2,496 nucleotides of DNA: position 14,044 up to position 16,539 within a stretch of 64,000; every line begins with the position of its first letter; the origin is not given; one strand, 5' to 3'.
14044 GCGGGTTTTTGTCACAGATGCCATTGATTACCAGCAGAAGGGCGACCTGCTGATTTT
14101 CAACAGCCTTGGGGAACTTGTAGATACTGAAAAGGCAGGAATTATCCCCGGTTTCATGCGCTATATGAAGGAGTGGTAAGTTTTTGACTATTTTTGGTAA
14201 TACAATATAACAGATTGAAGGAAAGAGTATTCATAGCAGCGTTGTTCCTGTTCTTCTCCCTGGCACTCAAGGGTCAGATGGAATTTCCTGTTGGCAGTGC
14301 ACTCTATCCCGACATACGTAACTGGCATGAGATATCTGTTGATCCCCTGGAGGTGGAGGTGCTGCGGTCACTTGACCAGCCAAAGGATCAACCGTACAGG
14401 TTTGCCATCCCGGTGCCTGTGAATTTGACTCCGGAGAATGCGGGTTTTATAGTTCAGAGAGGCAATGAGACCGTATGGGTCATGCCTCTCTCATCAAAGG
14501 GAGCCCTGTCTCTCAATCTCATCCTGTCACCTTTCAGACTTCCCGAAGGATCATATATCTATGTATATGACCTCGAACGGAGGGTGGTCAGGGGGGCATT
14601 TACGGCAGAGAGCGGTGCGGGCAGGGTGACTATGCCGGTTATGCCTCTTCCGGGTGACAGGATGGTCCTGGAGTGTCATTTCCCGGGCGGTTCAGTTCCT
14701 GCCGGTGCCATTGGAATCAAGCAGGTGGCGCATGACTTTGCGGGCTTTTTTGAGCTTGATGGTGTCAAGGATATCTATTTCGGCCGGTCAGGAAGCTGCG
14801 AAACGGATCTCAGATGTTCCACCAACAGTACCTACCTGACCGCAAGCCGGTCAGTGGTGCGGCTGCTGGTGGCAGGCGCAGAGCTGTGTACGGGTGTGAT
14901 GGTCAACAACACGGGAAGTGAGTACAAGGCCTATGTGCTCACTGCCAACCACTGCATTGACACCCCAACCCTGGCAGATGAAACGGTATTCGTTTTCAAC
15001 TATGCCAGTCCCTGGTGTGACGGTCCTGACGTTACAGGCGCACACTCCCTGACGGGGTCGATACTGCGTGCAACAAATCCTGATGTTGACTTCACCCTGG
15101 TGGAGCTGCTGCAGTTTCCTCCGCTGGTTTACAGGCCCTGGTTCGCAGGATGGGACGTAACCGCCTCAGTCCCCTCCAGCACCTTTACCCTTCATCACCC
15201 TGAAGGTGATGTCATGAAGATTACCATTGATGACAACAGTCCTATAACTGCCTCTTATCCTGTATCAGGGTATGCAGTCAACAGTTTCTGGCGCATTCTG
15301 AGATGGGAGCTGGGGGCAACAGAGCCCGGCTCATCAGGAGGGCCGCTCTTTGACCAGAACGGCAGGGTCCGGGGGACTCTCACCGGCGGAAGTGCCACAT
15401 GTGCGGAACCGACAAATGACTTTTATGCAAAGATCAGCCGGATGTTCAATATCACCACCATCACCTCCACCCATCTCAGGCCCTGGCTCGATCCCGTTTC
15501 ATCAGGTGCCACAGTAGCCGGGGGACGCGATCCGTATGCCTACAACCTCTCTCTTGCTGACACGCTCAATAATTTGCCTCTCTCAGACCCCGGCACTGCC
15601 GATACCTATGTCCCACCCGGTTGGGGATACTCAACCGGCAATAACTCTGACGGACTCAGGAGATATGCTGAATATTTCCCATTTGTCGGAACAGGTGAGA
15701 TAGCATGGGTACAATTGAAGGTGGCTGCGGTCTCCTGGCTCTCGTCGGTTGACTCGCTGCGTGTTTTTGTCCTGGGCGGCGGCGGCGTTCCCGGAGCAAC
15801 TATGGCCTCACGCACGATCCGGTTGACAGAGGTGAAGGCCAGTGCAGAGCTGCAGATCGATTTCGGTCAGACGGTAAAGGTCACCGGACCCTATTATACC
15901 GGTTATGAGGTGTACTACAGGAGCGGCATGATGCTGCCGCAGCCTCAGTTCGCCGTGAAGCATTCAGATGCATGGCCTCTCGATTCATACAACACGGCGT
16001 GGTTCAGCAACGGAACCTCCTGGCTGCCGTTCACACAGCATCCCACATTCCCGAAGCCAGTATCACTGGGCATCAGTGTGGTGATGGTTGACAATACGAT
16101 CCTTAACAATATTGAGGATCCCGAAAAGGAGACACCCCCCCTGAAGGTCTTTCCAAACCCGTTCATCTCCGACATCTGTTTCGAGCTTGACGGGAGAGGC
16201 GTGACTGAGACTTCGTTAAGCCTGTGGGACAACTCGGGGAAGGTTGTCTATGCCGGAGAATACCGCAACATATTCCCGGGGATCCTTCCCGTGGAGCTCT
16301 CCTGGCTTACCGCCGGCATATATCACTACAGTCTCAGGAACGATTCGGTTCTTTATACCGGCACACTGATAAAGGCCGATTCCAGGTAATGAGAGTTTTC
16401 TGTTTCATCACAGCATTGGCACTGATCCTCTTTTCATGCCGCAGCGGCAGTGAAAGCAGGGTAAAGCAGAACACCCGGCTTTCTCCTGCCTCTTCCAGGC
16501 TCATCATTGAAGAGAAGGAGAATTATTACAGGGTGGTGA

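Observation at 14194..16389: T9SS-secreted serine endopeptidase embedded in a cobalamin-riboswitch-controlled B12 uptake operon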

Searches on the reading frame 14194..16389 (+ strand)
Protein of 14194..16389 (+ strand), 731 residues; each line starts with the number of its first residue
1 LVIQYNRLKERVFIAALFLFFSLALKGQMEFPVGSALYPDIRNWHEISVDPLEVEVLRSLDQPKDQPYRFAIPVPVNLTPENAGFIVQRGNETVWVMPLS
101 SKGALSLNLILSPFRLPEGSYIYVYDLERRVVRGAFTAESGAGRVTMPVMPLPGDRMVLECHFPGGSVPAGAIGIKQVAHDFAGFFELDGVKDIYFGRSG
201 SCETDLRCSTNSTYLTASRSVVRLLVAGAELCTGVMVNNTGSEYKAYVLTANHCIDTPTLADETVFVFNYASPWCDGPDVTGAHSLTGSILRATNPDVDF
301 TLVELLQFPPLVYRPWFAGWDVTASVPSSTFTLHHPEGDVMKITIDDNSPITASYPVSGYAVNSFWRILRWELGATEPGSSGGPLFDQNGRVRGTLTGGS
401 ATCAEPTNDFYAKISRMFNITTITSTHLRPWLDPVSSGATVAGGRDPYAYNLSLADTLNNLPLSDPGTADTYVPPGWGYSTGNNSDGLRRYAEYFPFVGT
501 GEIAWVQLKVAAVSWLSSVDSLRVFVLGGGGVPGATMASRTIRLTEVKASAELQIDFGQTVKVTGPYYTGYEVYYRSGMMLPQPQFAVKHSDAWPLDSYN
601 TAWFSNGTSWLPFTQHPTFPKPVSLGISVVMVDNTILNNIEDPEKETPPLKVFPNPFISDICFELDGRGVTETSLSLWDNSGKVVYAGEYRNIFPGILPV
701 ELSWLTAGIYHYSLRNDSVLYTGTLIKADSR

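Call 3: search_protein_families(library=pfam, proteins=[window:14194-16389:+], max_evalue=0.01)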
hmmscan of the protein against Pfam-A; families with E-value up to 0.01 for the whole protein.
window:14194-16389:+ (731 aa): 3 families
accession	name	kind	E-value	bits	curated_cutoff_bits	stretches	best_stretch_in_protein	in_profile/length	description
PF13365.12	Trypsin_2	-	1.9e-09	38.8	27.6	1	232-394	1-143/144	Trypsin-like peptidase domain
PF00089.32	Trypsin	-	9.1e-08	32.6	20.6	1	375-417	174-216/220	Trypsin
PF18962.6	Por_Secre_tail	-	0.0098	16.6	27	0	652-718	1-66/75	Secretion system C-terminal sorting domain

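Call 4: search_protein_families(library=ncbifam, proteins=[window:14194-16389:+], max_evalue=0.01)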
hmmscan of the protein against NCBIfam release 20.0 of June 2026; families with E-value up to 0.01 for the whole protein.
window:14194-16389:+ (731 aa): 2 families
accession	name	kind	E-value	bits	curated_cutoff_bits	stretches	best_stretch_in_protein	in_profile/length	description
TIGR04183.1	Por_Secre_tail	domain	0.00039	20.3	23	1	652-727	1-71/72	T9SS type A sorting domain-containing protein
NF038113.1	T9SSA_dep_M36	equivalog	0.0037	15.5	885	1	645-726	788-867/869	T9SS-dependent M36 family metallopeptidase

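Call 5: find_homologous_proteins(query=window:14194-16389:+)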
Query window:14194-16389:+ (731 aa): 566 proteins with E <= 0.001 among 8000 candidates; the best 120 are listed.
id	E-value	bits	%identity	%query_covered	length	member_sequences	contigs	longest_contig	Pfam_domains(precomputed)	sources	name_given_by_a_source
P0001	0.0e+0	1538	90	99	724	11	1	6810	PF13365.13,PF00089.33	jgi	jgi:hypothetical protein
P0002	0.0e+0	1485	85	100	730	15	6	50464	PF13365.13,PF18962.8,PF00089.33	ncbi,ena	-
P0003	0.0e+0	1447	86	96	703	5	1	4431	PF13365.13,PF00089.33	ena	-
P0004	0.0e+0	1445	86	96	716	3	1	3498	PF13365.13,PF00089.33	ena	-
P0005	0.0e+0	1247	71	99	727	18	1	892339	PF13365.13,PF18962.8,PF00089.33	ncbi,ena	-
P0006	0.0e+0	1211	69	99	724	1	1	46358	PF13365.13,PF18962.8,PF00089.33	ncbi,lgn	ncbi:MAG: trypsin-like peptidase domain-containing protein [Bacteroidales bacterium]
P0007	0.0e+0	1207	69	99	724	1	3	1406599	PF13365.13,PF18962.8,PF00089.33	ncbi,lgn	-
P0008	0.0e+0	1203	69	99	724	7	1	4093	PF13365.13,PF18962.8,PF00089.33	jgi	-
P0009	0.0e+0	1202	68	99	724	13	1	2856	PF13365.13,PF00089.33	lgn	-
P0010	0.0e+0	1198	69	96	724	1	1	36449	PF13365.13,PF18962.8,PF00089.33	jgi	jgi:lysyl endopeptidase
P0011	0.0e+0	1191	68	99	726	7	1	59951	PF13365.13,PF18962.8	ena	-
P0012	0.0e+0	1191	68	99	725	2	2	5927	PF13365.13,PF18962.8,PF00089.33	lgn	-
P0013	0.0e+0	1191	66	99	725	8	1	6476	PF13365.13,PF18962.8,PF00089.33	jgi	-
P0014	0.0e+0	1190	68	99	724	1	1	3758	PF13365.13,PF00089.33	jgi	-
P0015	0.0e+0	1189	70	95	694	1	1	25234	PF13365.13,PF00089.33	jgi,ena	-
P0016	0.0e+0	1186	70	95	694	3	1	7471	PF13365.13,PF18962.8,PF00089.33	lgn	-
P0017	0.0e+0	1184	69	95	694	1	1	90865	PF13365.13,PF18962.8,PF00089.33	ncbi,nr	ncbi:MAG: trypsin-like peptidase domain-containing protein [Bacteroidales bacterium]|nr:trypsin-like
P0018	0.0e+0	1184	66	99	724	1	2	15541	PF13365.13,PF18962.8,PF00089.33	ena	-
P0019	0.0e+0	1182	67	99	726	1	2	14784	PF13365.13,PF18962.8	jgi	jgi:lysyl endopeptidase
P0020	0.0e+0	1180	67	99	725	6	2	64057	PF13365.13,PF18962.8,PF00089.33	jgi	jgi:hypothetical protein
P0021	0.0e+0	1179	67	99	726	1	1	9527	PF13365.13,PF18962.8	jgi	jgi:lysyl endopeptidase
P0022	0.0e+0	1175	67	99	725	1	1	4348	PF13365.13,PF18962.8,PF00089.33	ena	-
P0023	0.0e+0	1172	69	95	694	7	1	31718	PF13365.13,PF18962.8,PF00089.33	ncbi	-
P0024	0.0e+0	1168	66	99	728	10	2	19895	PF13365.13,PF18962.8,PF00089.33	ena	-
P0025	0.0e+0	1158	66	99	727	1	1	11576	PF13365.13,PF18962.8,PF00089.33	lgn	-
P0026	0.0e+0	1155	69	94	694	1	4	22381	PF13365.13,PF18962.8,PF00089.33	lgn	-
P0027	0.0e+0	1148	66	98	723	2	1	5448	PF13365.13,PF18962.8,PF00089.33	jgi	jgi:lysyl endopeptidase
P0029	0.0e+0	1144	66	99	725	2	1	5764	PF13365.13,PF18962.8,PF00089.33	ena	-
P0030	0.0e+0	1141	66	99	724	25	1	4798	PF13365.13,PF18962.8,PF00089.33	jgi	jgi:lysyl endopeptidase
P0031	0.0e+0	1141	66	98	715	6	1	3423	PF13365.13,PF18962.8,PF00089.33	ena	-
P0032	0.0e+0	1140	66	98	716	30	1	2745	PF13365.13,PF18962.8,PF00089.33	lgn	-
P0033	0.0e+0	1139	64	99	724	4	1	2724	PF13365.13,PF18962.8,PF00089.33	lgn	-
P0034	0.0e+0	1139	64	99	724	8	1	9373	PF13365.13,PF18962.8,PF00089.33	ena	-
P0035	0.0e+0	1139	64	99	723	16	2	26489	PF13365.13,PF18962.8,PF00089.33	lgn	-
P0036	0.0e+0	1138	65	98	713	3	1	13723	PF13365.13,PF18962.8,PF00089.33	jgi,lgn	jgi:hypothetical protein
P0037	0.0e+0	1136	65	97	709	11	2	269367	PF13365.13,PF18962.8,PF00089.33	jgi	jgi:hypothetical protein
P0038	0.0e+0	1135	65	99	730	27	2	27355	PF13365.13,PF18962.8,PF00089.33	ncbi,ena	-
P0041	0.0e+0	1127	64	99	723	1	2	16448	PF13365.13,PF18962.8,PF00089.33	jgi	jgi:lysyl endopeptidase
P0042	0.0e+0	1125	63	99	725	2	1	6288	PF13365.13,PF18962.8,PF00089.33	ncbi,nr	ncbi:MAG: trypsin-like peptidase domain-containing protein [Bacteroidales bacterium]|nr:trypsin-like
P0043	0.0e+0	1122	63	100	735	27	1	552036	PF13365.13,PF18962.8,PF00089.33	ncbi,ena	-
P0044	0.0e+0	1121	64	99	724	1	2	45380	PF13365.13,PF18962.8,PF00089.33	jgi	jgi:hypothetical protein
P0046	0.0e+0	1119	65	97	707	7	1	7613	PF13365.13,PF18962.8,PF00089.33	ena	-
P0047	0.0e+0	1118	63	100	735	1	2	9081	PF13365.13,PF18962.8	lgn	-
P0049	0.0e+0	1115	64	99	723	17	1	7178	PF13365.13,PF18962.8,PF00089.33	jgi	-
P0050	0.0e+0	1110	63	99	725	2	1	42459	PF13365.13,PF18962.8,PF00089.33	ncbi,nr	ncbi:MAG: trypsin-like peptidase domain-containing protein [Bacteroidales bacterium]|nr:trypsin-like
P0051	0.0e+0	1108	63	99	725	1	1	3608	PF13365.13,PF18962.8,PF00089.33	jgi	-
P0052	0.0e+0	1108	63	99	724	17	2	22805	PF13365.13,PF18962.8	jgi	-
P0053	0.0e+0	1108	63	99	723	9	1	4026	PF13365.13,PF18962.8,PF00089.33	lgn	-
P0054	0.0e+0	1107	63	98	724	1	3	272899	PF13365.13,PF18962.8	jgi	jgi:hypothetical protein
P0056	0.0e+0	1103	63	98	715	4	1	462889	PF13365.13,PF18962.8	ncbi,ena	-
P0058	0.0e+0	1103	64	96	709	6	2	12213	PF13365.13,PF18962.8,PF00089.33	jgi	jgi:hypothetical protein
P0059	0.0e+0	1102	63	99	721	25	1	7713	PF13365.13,PF18962.8,PF00089.33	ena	-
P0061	0.0e+0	1101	63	96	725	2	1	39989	PF13365.13,PF18962.8,PF00089.33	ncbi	-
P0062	0.0e+0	1101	63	99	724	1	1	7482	PF13365.13,PF18962.8,PF00089.33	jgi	jgi:hypothetical protein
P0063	0.0e+0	1100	63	99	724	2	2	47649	PF13365.13,PF18962.8,PF00089.33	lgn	-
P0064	0.0e+0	1099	62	99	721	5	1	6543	PF13365.13,PF18962.8,PF00089.33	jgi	-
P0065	0.0e+0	1099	63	98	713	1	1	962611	PF13365.13,PF18962.8,PF00089.33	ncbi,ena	-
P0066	0.0e+0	1097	63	97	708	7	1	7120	PF13365.13,PF18962.8,PF00089.33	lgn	-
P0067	0.0e+0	1097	63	98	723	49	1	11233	PF13365.13,PF18962.8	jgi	-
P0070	0.0e+0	1091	63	98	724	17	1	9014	PF13365.13,PF18962.8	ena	-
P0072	0.0e+0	1084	62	99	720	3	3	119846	PF13365.13,PF18962.8,PF00089.33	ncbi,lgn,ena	-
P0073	0.0e+0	1084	61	99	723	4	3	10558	PF13365.13,PF18962.8,PF00089.33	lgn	-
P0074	0.0e+0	1083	62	99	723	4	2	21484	PF13365.13,PF18962.8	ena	-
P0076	0.0e+0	1074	62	96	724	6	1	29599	PF13365.13,PF18962.8,PF00089.33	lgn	-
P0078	0.0e+0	1067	63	94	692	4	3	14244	PF13365.13,PF18962.8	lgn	-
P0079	0.0e+0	1049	65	92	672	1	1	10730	PF13365.13,PF18962.8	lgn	-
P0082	0.0e+0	1033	59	99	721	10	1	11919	PF13365.13,PF18962.8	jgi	-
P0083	0.0e+0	1019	58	99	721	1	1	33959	PF13365.13,PF18962.8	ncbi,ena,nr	ncbi:MAG TPA: trypsin-like peptidase domain-containing protein [Bacteroidales bacterium]|nr:trypsin-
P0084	0.0e+0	1014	58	99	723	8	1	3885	PF13365.13,PF18962.8,PF00089.33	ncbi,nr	ncbi:MAG: T9SS type A sorting domain-containing protein [Bacteroidia bacterium]|nr:MAG: T9SS type A 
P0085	0.0e+0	1011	58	99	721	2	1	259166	PF13365.13,PF18962.8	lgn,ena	-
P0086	9.8e-298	1008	58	99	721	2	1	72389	PF13365.13,PF18962.8,PF00089.33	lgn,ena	-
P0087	1.7e-288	977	57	98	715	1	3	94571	PF13365.13,PF18962.8,PF00089.33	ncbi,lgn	-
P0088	4.1e-285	966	56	99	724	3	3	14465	PF13365.13,PF18962.8,PF00089.33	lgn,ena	-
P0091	7.2e-274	929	54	97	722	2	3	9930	PF13365.13,PF18962.8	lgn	-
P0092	1.5e-272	924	52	99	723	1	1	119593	PF13585.13,PF18962.8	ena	-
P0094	8.1e-261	886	53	97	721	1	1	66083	PF13365.13,PF18962.8,PF00089.33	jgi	jgi:lysyl endopeptidase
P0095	7.3e-259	879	54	96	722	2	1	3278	PF13365.13,PF18962.8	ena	-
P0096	4.5e-258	876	52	97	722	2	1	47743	PF13365.13,PF18962.8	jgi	jgi:lysyl endopeptidase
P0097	2.5e-255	867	50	99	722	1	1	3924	PF13365.13,PF18962.8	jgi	jgi:lysyl endopeptidase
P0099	1.1e-249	849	51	97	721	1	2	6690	PF18962.8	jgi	-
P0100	1.6e-247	842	50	97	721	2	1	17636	PF13365.13,PF18962.8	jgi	jgi:lysyl endopeptidase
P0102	6.2e-245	833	50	97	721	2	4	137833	PF18962.8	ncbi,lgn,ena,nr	ncbi:MAG TPA: T9SS type A sorting domain-containing protein [Bacteroidales bacterium]|nr:T9SS type A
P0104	9.1e-206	704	46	94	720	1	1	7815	PF13365.13,PF18962.8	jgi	jgi:lysyl endopeptidase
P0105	3.4e-204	698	45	98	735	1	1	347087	PF13365.13,PF18962.8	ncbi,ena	-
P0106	4.5e-204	698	59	69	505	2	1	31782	PF13365.13,PF18962.8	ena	-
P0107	1.6e-201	690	45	96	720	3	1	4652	PF13365.13,PF18962.8,PF00089.33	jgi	jgi:lysyl endopeptidase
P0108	2.6e-201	689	45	97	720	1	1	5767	PF13365.13,PF18962.8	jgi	jgi:lysyl endopeptidase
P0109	4.0e-201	688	44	98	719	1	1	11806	PF13365.13,PF18962.8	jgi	jgi:lysyl endopeptidase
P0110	3.4e-198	679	43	98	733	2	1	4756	PF13365.13,PF18962.8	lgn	-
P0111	2.4e-197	676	43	98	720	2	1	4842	PF13365.13,PF18962.8,PF00089.33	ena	-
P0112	2.4e-197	676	45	97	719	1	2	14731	PF13365.13,PF18962.8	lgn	-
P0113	8.9e-197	674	45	95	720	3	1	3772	PF13365.13,PF18962.8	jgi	jgi:lysyl endopeptidase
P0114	4.1e-195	668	43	96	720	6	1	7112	PF13365.13,PF18962.8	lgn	-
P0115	7.3e-195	668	43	98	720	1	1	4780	PF13365.13,PF18962.8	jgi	jgi:hypothetical protein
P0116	1.4e-194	667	44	96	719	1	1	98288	PF13365.13,PF18962.8,PF00089.33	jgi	jgi:lysyl endopeptidase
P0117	8.7e-194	664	43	97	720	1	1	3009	PF13365.13,PF18962.8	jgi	jgi:lysyl endopeptidase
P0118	1.1e-193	664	43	96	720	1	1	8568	PF13365.13,PF18962.8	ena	-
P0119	1.7e-193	663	42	97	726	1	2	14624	PF13365.13,PF18962.8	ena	-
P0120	2.5e-193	662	43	98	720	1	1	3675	PF13365.13,PF18962.8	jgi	jgi:lysyl endopeptidase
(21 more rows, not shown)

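Call 6: search_solved_structures(query=window:14194-16389:+, max_evalue=1, show_alignments=3)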
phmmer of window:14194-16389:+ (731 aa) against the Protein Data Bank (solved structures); distinct sequences matched with E-value up to 1: 23.
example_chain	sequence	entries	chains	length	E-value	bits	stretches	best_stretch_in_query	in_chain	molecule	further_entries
4nsy_A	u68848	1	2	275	7.9e-32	113.5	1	197-446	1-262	Lysyl endopeptidase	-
4nsv_A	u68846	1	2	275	1.2e-31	112.9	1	197-446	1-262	Lysyl endopeptidase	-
1arb_A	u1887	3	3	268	3.7e-28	101.4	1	197-446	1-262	ACHROMOBACTER PROTEASE I | Protease 1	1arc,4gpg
9omd_A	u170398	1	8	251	7.3e-18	67.3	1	195-418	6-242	Lysyl endopeptidase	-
2oua_A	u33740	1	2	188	0.14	13.5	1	370-420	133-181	Serine protease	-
3j2w_I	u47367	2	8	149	0.19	13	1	373-402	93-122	Capsid protein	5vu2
6nk7_I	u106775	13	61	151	0.2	13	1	373-402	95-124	Capsid protein | CHIKV capsid protein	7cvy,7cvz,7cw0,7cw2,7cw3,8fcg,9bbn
6nk5_I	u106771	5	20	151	0.2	13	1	373-402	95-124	Capsid protein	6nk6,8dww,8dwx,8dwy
5h23_A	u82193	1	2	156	0.21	12.9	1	373-402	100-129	Capsid Protein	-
9eau_C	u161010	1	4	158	0.21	12.9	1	373-403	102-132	Capsid protein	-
8glj_D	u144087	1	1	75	0.25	12.6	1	651-727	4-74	Por secretion system C-terminal sorting domain-containing protein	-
1dyl_A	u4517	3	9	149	0.28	12.5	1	373-401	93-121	NUCLEOCAPSID PROTEIN | SEMLIKI FOREST VIRUS CAPSID PROTEIN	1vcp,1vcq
8p61_A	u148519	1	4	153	0.28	12.5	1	373-400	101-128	Capsid protein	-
8ua8_D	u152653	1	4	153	0.29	12.4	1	373-401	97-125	Capsid protein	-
8yvy_D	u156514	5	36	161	0.32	12.3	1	373-401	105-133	capsid protein | capsid protein, partial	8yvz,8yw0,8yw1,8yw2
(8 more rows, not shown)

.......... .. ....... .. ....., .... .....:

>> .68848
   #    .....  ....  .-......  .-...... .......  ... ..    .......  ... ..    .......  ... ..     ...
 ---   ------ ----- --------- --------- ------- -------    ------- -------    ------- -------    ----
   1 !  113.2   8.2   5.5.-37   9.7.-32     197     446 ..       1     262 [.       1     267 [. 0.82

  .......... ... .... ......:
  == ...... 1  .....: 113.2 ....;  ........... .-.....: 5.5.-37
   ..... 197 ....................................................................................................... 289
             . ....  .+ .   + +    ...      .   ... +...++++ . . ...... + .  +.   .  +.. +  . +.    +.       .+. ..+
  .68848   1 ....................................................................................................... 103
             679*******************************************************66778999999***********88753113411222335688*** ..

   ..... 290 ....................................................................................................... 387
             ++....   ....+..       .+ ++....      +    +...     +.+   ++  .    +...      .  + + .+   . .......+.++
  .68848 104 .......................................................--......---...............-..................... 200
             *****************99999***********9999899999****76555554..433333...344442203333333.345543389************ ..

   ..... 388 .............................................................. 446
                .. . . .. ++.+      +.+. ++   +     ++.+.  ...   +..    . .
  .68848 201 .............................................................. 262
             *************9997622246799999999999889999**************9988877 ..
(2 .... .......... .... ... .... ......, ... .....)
